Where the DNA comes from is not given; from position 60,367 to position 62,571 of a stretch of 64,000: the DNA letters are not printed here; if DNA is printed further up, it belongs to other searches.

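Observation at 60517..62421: Membrane pseudokinase with AgmX/PglI-like extracytoplasmic domain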

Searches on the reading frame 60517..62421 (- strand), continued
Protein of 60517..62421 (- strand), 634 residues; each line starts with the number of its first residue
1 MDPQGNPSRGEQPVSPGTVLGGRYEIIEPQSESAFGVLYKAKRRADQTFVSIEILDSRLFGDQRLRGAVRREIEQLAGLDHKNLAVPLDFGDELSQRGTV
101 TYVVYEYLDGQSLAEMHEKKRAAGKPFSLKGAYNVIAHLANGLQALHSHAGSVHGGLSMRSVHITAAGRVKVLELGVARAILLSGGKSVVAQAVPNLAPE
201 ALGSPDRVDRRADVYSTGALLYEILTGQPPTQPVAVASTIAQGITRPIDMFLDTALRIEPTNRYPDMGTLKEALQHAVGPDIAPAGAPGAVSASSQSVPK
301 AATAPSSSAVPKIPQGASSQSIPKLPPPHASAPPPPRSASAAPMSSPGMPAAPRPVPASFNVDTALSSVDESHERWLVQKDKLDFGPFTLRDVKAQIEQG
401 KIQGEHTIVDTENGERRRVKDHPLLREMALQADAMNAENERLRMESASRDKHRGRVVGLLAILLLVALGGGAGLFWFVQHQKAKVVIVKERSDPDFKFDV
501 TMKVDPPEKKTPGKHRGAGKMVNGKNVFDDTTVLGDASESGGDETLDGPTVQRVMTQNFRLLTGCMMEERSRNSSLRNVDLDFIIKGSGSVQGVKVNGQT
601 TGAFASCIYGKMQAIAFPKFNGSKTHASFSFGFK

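Call 13: find_encoding_contigs(protein=P0067, flank=10000, max_places=1)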
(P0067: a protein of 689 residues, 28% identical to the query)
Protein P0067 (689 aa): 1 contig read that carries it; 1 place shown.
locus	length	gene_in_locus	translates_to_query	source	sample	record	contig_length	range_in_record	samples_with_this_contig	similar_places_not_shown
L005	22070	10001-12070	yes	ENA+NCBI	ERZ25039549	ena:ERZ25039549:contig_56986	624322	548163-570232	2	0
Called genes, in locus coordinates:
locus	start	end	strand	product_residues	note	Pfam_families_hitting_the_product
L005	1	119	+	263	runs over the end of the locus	PF13641:Glyco_tranf_2_3, PF00535:Glycos_transf_2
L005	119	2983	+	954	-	PF11617:Cu-binding_MopE (faint), PF00884:Sulfatase, PF16347:SGSH_C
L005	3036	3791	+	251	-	PF04717:Phage_base_V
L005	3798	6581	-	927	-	-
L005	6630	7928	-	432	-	PF04294:VanW, PF07501:G5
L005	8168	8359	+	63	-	-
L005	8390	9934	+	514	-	PF00069:Pkinase, PF07714:PK_Tyr_Ser-Thr, PF03109:ABC1 (weak)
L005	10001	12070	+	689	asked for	PF00069:Pkinase (weak)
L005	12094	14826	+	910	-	-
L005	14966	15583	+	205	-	PF00515:TPR_1 (faint), PF07719:TPR_2 (faint), PF13181:TPR_8 (faint), PF13371:TPR_9 (faint), PF13432:TPR_16 (faint), PF13414:TPR_11 (faint), PF13428:TPR_14 (weak), PF14559:TPR_19 (weak), +2 more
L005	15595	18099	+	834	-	PF00514:Arm (faint), PF02985:HEAT (faint), PF13513:HEAT_EZ (faint), PF12717:Cnd1 (faint), PF13646:HEAT_2, PF03130:HEAT_PBS (weak)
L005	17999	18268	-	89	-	-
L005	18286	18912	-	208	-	PF04542:Sigma70_r2, PF22029:PhyR_sigma2 (weak), PF08281:Sigma70_r4_2, PF04545:Sigma70_r4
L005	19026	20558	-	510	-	PF03853:YjeF_N, PF01256:Carb_kinase, PF08543:Phos_pyr_kin (weak)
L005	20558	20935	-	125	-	PF01648:ACPS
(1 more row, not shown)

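Call 14: find_encoding_contigs(protein=P0060, flank=10000, max_places=1)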
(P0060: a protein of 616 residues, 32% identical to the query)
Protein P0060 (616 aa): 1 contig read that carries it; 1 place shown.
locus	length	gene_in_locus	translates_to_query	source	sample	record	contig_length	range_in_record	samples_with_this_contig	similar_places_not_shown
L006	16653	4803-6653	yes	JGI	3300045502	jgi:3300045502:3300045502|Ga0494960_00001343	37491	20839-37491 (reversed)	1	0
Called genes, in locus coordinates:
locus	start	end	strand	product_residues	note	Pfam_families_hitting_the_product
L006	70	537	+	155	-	-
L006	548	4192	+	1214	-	PF00069:Pkinase, PF07714:PK_Tyr_Ser-Thr, PF06293:Kdo (faint), PF13191:AAA_16, PF13401:AAA_22 (weak)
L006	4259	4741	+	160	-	PF04075:F420H2_quin_red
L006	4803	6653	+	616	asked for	PF00069:Pkinase, PF07714:PK_Tyr_Ser-Thr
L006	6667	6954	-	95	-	-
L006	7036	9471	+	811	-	PF02985:HEAT (faint), PF11838:ERAP1_C (faint), PF00514:Arm (faint), PF12717:Cnd1 (faint), PF13513:HEAT_EZ (faint), PF13646:HEAT_2, PF03130:HEAT_PBS (weak), PF13646:HEAT_2, +1 more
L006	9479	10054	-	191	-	PF04542:Sigma70_r2, PF08281:Sigma70_r4_2, PF04545:Sigma70_r4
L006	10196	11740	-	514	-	PF03853:YjeF_N, PF01256:Carb_kinase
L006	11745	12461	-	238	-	PF03740:PdxJ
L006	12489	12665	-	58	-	-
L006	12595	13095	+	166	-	-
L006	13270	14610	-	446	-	PF02878:PGM_PMM_I, PF02879:PGM_PMM_II, PF02880:PGM_PMM_III, PF00408:PGM_PMM_IV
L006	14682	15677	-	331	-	PF07949:YbbR (weak)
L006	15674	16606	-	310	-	PF19293:CdaA_N (weak), PF02457:DAC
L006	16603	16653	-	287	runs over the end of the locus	PF00809:Pterin_bind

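Call 15: search_protein_families(library=pfam, alignment_id=A1, max_evalue=0.01)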
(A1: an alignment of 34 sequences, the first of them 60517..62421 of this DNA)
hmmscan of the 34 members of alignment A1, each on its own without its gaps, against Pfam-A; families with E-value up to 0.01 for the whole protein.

A. member 1, window:60517-62421:- (634 aa): 2 families
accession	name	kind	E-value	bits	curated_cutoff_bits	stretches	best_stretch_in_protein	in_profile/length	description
PF00069.31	Pkinase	-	2.3e-20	73.5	31.7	1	34-246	11-212/263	Protein kinase domain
PF07714.23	PK_Tyr_Ser-Thr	-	2.6e-15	56.9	23.1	1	32-240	9-214/258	Protein tyrosine and serine/threonine kinase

B. families by the number of members that match (of 34 scanned): 4 families
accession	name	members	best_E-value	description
PF00069.31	Pkinase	34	4.2e-33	Protein kinase domain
PF07714.23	PK_Tyr_Ser-Thr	34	8.2e-26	Protein tyrosine and serine/threonine kinase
PF03109.22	ABC1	6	0.00022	ABC1 atypical kinase-like domain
PF14237.11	GYF_2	2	0.00079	GYF domain 2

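Call 16: search_protein_families(library=ncbifam, alignment_id=A1, max_evalue=0.001)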
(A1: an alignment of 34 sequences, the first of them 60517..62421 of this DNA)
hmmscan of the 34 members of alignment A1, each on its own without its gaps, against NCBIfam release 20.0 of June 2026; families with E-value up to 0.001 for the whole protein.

A. member 1, window:60517-62421:- (634 aa): 9 families
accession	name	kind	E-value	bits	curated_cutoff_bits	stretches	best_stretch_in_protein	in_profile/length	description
NF033483.0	PknB_PASTA_kin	equivalog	1.6e-32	113.3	450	1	17-306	2-299/563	Stk1 family PASTA domain-containing Ser/Thr kinase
NF047741.1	antiphage_MADS6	equivalog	1.5e-23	83.2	460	2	124-296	293-473/612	methylation-associated defense system protein kinase MAD6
NF052427.1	StpK7MSMEG_1200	equivalog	1.2e-15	57.1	900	1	22-253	7-231/601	serine/threonine protein kinase StpK7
NF038150.1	lanthi_synth_IV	equivalog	4.8e-12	45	650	1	10-236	176-401/851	class IV lanthionine synthetase LanL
NF033442.0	BREX_PglW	equivalog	1.1e-09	36.7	990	1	64-232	252-429/1391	BREX system serine/threonine kinase PglW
NF033768.1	myxo_SS_tail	domain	4e-09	36.5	40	1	547-634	2-92/92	AgmX/PglI C-terminal domain-containing protein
TIGR03903.1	TOMM_kin_cyc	equivalog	3.6e-07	28.4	705.75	1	50-250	6-207/1267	TOMM system kinase/cyclase fusion protein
NF033760.1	gliding_GltG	equivalog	1e-05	24.3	650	1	536-623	544-634/650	adventurous gliding motility protein GltG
NF033761.1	gliding_GltJ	equivalog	3.4e-05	23.1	450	1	544-633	579-671/671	adventurous gliding motility protein GltJ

B. families by the number of members that match (of 34 scanned): 20 families
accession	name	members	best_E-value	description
NF033483.0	PknB_PASTA_kin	34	2.3e-57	Stk1 family PASTA domain-containing Ser/Thr kinase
NF047741.1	antiphage_MADS6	34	5.4e-45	methylation-associated defense system protein kinase MAD6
NF052427.1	StpK7MSMEG_1200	33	2.9e-31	serine/threonine protein kinase StpK7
NF038150.1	lanthi_synth_IV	32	1e-26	class IV lanthionine synthetase LanL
NF033768.1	myxo_SS_tail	32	4.3e-11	AgmX/PglI C-terminal domain-containing protein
TIGR03903.1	TOMM_kin_cyc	29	5.1e-17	TOMM system kinase/cyclase fusion protein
NF033442.0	BREX_PglW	28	9.3e-16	BREX system serine/threonine kinase PglW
NF033761.1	gliding_GltJ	27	1e-16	adventurous gliding motility protein GltJ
NF009651.0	PRK13184.1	24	1.9e-18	serine/threonine-protein kinase PknD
NF038151.1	lanthi_synth_III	21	7.1e-10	class III lanthionine synthetase LanKC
NF033760.1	gliding_GltG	21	5.2e-09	adventurous gliding motility protein GltG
NF053615.1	SerThrKinAfsKStmc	12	6.6e-16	protein serine/threonine kinase AfsK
NF011463.0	PRK14879.1-4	10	8.2e-07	Kae1-associated kinase Bud32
NF043056.1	T4SS_LegK1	6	1.4e-07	Dot/Icm T4SS effector kinase LegK1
NF040671.1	PLuB_AAA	5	2.5e-06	PLuB system helicase-like protein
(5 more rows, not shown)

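Call 49: find_related_loci(query=A1, collection=genome_contigs, flank=8000)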
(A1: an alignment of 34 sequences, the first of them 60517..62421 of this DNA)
Query A1 (634 aa) in genome_contigs; peptide patterns used: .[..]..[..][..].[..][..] (x = any residue, [..] = any of these).
166 stretches matched a pattern; 142 encode a relative of the query (tblastn E <= 1e-3); the best 80 are kept; 80 distinct loci.
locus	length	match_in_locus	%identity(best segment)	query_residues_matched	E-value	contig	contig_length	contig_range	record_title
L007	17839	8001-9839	61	1-634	0e+0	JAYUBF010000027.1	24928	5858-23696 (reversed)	MAG: Myxococcales bacterium isolate GFS_6713 GFS_6713_26, whole genome shotgun sequence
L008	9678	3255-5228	45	7-634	1e-165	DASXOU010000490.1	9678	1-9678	MAG TPA_asm: Polyangia bacterium isolate SMAG_U5390 k141_4207575, whole genome shotgun sequence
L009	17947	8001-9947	46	9-634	2e-162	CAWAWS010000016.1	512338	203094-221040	MAG: uncultured delta proteobacterium isolate MFD04540.bin.2.104 genome assembly, contig: contig_23708, whole genome sho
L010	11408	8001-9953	43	14-634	2e-159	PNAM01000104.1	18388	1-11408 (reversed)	MAG: Myxococcales bacterium isolate palsa_1104 73.20110800_P1D.52_contig_3418, whole genome shotgun sequence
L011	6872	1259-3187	45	14-634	3e-153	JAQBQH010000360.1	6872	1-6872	MAG: Myxococcales bacterium isolate RYN_368 scaffold_2876164, whole genome shotgun sequence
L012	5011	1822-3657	42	3-634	3e-134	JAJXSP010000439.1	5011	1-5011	MAG: Myxococcales bacterium isolate BP4.bin10 NODE_26530_length_5011_cov_1.282351, whole genome shotgun sequence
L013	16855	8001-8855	59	356-634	4e-106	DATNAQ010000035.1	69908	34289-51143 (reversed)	MAG TPA_asm: Polyangia bacterium isolate SMAG_U11165 k141_3034847, whole genome shotgun sequence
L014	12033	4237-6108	37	14-634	8e-98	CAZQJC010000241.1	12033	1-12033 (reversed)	MAG TPA_asm: uncultured Myxococcales bacterium isolate binchicken_co200_39 genome assembly, contig: k141_1158387, whole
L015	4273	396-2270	34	14-634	5e-98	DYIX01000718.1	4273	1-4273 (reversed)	MAG TPA_asm: Haliangium ochraceum isolate FI88_72_8 Afr_mines_FI88_5414_length_4273_cov_2_736368, whole genome shotgun s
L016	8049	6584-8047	41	14-510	6e-95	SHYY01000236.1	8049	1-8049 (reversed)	MAG: Myxococcales bacterium isolate Baikal-deep-G131 BACOMB-C42504, whole genome shotgun sequence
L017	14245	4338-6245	35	1-634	1e-94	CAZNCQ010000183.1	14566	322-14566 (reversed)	MAG TPA_asm: uncultured Myxococcales bacterium isolate binchicken_co54_362 genome assembly, contig: NODE_7414_length_145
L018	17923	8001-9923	35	1-634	4e-93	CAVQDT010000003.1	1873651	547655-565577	MAG: uncultured proteobacterium isolate MFD02134.bin.2.171 genome assembly, contig: contig_14144, whole genome shotgun s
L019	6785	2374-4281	34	12-633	8e-93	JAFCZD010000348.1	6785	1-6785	MAG: Deltaproteobacteria bacterium isolate AB_03_Bin_128 AB_03_Bin_128_scaffold_22199, whole genome shotgun sequence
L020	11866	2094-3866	33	2-634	1e-90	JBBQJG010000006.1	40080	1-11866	MAG: Polyangia bacterium isolate Co_metawrap_742 Cmw_742_k141_20463042_length_40080_cov_8.0000, whole genome shotgun seq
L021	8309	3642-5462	32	14-634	1e-88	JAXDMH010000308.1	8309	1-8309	MAG: Myxococcales bacterium isolate BP_637 scaffold_4088554, whole genome shotgun sequence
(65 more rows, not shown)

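Call 65: search_protein_families(library=ncbifam, proteins=[P0064, P0062, P0056, P0055, P0053, P0011], max_evalue=0.000001)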
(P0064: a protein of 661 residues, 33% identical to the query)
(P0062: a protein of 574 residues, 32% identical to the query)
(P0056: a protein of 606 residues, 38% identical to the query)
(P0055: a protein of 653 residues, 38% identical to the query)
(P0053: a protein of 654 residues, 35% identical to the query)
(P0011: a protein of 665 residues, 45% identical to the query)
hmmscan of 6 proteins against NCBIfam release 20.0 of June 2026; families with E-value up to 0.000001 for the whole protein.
P0064 (661 aa): 7 families
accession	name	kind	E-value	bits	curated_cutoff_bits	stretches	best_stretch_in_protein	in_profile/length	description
NF033483.0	PknB_PASTA_kin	equivalog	4.3e-38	131.7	450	1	18-275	2-273/563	Stk1 family PASTA domain-containing Ser/Thr kinase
NF047741.1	antiphage_MADS6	equivalog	4.5e-26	91.5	460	2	125-276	299-466/612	methylation-associated defense system protein kinase MAD6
NF038150.1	lanthi_synth_IV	equivalog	5.4e-17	61.4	650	1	17-277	183-442/851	class IV lanthionine synthetase LanL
NF052427.1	StpK7MSMEG_1200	equivalog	9e-16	57.5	900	1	23-225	7-210/601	serine/threonine protein kinase StpK7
NF009651.0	PRK13184.1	equivalog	4.6e-12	44.7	839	0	24-171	3-160/932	serine/threonine-protein kinase PknD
TIGR03903.1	TOMM_kin_cyc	equivalog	2.9e-10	38.6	705.75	1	47-223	2-188/1267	TOMM system kinase/cyclase fusion protein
NF033442.0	BREX_PglW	equivalog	1.2e-07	29.9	990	1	106-225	296-429/1391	BREX system serine/threonine kinase PglW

P0062 (574 aa): 5 families
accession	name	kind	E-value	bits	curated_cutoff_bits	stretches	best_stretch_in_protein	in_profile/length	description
NF033483.0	PknB_PASTA_kin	equivalog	3e-28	99.2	450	1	35-281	22-282/563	Stk1 family PASTA domain-containing Ser/Thr kinase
NF047741.1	antiphage_MADS6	equivalog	3.9e-20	71.9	460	1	81-275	259-468/612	methylation-associated defense system protein kinase MAD6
NF038150.1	lanthi_synth_IV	equivalog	6.6e-13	47.9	650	1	10-229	180-404/851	class IV lanthionine synthetase LanL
NF052427.1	StpK7MSMEG_1200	equivalog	5.5e-11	41.7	900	1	35-287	22-288/601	serine/threonine protein kinase StpK7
TIGR03903.1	TOMM_kin_cyc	equivalog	2.3e-10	39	705.75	1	72-219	32-187/1267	TOMM system kinase/cyclase fusion protein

P0056 (606 aa): 9 families
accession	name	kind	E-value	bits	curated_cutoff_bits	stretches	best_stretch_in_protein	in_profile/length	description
NF033483.0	PknB_PASTA_kin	equivalog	1.2e-43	150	450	1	26-302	2-290/563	Stk1 family PASTA domain-containing Ser/Thr kinase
NF047741.1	antiphage_MADS6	equivalog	2.1e-29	102.6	460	2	129-295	295-473/612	methylation-associated defense system protein kinase MAD6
NF052427.1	StpK7MSMEG_1200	equivalog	2.1e-22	79.4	900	1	28-299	5-288/601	serine/threonine protein kinase StpK7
NF038150.1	lanthi_synth_IV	equivalog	1.1e-21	76.9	650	1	19-316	181-480/851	class IV lanthionine synthetase LanL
TIGR03903.1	TOMM_kin_cyc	equivalog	5.6e-11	41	705.75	1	76-230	25-186/1267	TOMM system kinase/cyclase fusion protein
NF009651.0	PRK13184.1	equivalog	1.3e-08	33.3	839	1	192-283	192-294/932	serine/threonine-protein kinase PknD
NF038151.1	lanthi_synth_III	equivalog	4.1e-08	32.1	575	1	92-298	287-488/833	class III lanthionine synthetase LanKC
NF033442.0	BREX_PglW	equivalog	4.2e-08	31.4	990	1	126-279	305-486/1391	BREX system serine/threonine kinase PglW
NF033761.1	gliding_GltJ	equivalog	2e-07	30.5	450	1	511-593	574-659/671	adventurous gliding motility protein GltJ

P0055 (653 aa): 10 families
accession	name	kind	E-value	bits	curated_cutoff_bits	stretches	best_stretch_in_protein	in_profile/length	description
NF033483.0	PknB_PASTA_kin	equivalog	1.4e-51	176.2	450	1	12-270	2-272/563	Stk1 family PASTA domain-containing Ser/Thr kinase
NF047741.1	antiphage_MADS6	equivalog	5.7e-35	120.9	460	2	114-268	292-462/612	methylation-associated defense system protein kinase MAD6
NF052427.1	StpK7MSMEG_1200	equivalog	9.1e-30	103.7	900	1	18-241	8-243/601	serine/threonine protein kinase StpK7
NF009651.0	PRK13184.1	equivalog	9.8e-18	63.5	839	1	18-270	3-294/932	serine/threonine-protein kinase PknD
TIGR03903.1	TOMM_kin_cyc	equivalog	1.4e-15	56.2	705.75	1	40-233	1-202/1267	TOMM system kinase/cyclase fusion protein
NF038150.1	lanthi_synth_IV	equivalog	2.7e-15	55.8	650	1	10-249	182-423/851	class IV lanthionine synthetase LanL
NF033442.0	BREX_PglW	equivalog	1.3e-10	39.7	990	1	59-258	252-478/1391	BREX system serine/threonine kinase PglW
NF033768.1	myxo_SS_tail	domain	1.4e-10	41.2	40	1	567-645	3-84/92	AgmX/PglI C-terminal domain-containing protein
NF033760.1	gliding_GltG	equivalog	1e-07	30.9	650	1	567-641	556-633/650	adventurous gliding motility protein GltG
NF043056.1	T4SS_LegK1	equivalog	1.4e-07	30.5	550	1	70-213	134-283/516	Dot/Icm T4SS effector kinase LegK1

P0053 (654 aa): 9 families
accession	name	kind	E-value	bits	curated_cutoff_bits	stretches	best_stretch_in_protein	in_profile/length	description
NF033483.0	PknB_PASTA_kin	equivalog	2.2e-46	159.1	450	1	26-297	2-279/563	Stk1 family PASTA domain-containing Ser/Thr kinase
NF047741.1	antiphage_MADS6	equivalog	1.6e-33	116.2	460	2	102-298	268-472/612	methylation-associated defense system protein kinase MAD6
NF038150.1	lanthi_synth_IV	equivalog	7.9e-21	74.1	650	1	15-241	173-401/851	class IV lanthionine synthetase LanL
NF052427.1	StpK7MSMEG_1200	equivalog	1.4e-20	73.3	900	1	41-290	16-272/601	serine/threonine protein kinase StpK7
TIGR03903.1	TOMM_kin_cyc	equivalog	5.2e-17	61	705.75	1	55-234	1-187/1267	TOMM system kinase/cyclase fusion protein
NF033761.1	gliding_GltJ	equivalog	1e-16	61.2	450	1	561-642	574-660/671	adventurous gliding motility protein GltJ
NF033442.0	BREX_PglW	equivalog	9.3e-16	56.7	990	1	59-273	235-473/1391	BREX system serine/threonine kinase PglW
NF009651.0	PRK13184.1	equivalog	2.5e-13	48.9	839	1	41-290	11-294/932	serine/threonine-protein kinase PknD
NF033768.1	myxo_SS_tail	domain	4.3e-11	42.8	40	1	566-653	1-91/92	AgmX/PglI C-terminal domain-containing protein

P0011 (665 aa): 12 families
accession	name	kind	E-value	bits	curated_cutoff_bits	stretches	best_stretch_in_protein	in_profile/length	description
NF033483.0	PknB_PASTA_kin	equivalog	8.3e-57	193.5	450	1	26-319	2-306/563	Stk1 family PASTA domain-containing Ser/Thr kinase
NF047741.1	antiphage_MADS6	equivalog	1.7e-40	139.2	460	2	134-298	294-472/612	methylation-associated defense system protein kinase MAD6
NF052427.1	StpK7MSMEG_1200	equivalog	3.6e-30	105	900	1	32-292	8-274/601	serine/threonine protein kinase StpK7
NF038150.1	lanthi_synth_IV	equivalog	9.6e-25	87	650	1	21-288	181-458/851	class IV lanthionine synthetase LanL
NF009651.0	PRK13184.1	equivalog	2e-18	65.8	839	1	31-288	2-292/932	serine/threonine-protein kinase PknD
TIGR03903.1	TOMM_kin_cyc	equivalog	3.7e-15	54.9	705.75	1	56-237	3-186/1267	TOMM system kinase/cyclase fusion protein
NF053615.1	SerThrKinAfsKStmc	equivalog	5.9e-15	55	1300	1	33-383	15-364/809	protein serine/threonine kinase AfsK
NF033442.0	BREX_PglW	equivalog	6.8e-13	47.2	990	1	72-296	251-495/1391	BREX system serine/threonine kinase PglW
NF033768.1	myxo_SS_tail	domain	2.9e-10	40.1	40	1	577-662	1-89/92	AgmX/PglI C-terminal domain-containing protein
NF033760.1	gliding_GltG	equivalog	1.6e-08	33.6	650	0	576-653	553-633/650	adventurous gliding motility protein GltG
NF038151.1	lanthi_synth_III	equivalog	2.6e-08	32.7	575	1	32-246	221-435/833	class III lanthionine synthetase LanKC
NF033761.1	gliding_GltJ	equivalog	5.8e-08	32.3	450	1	571-659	575-666/671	adventurous gliding motility protein GltJ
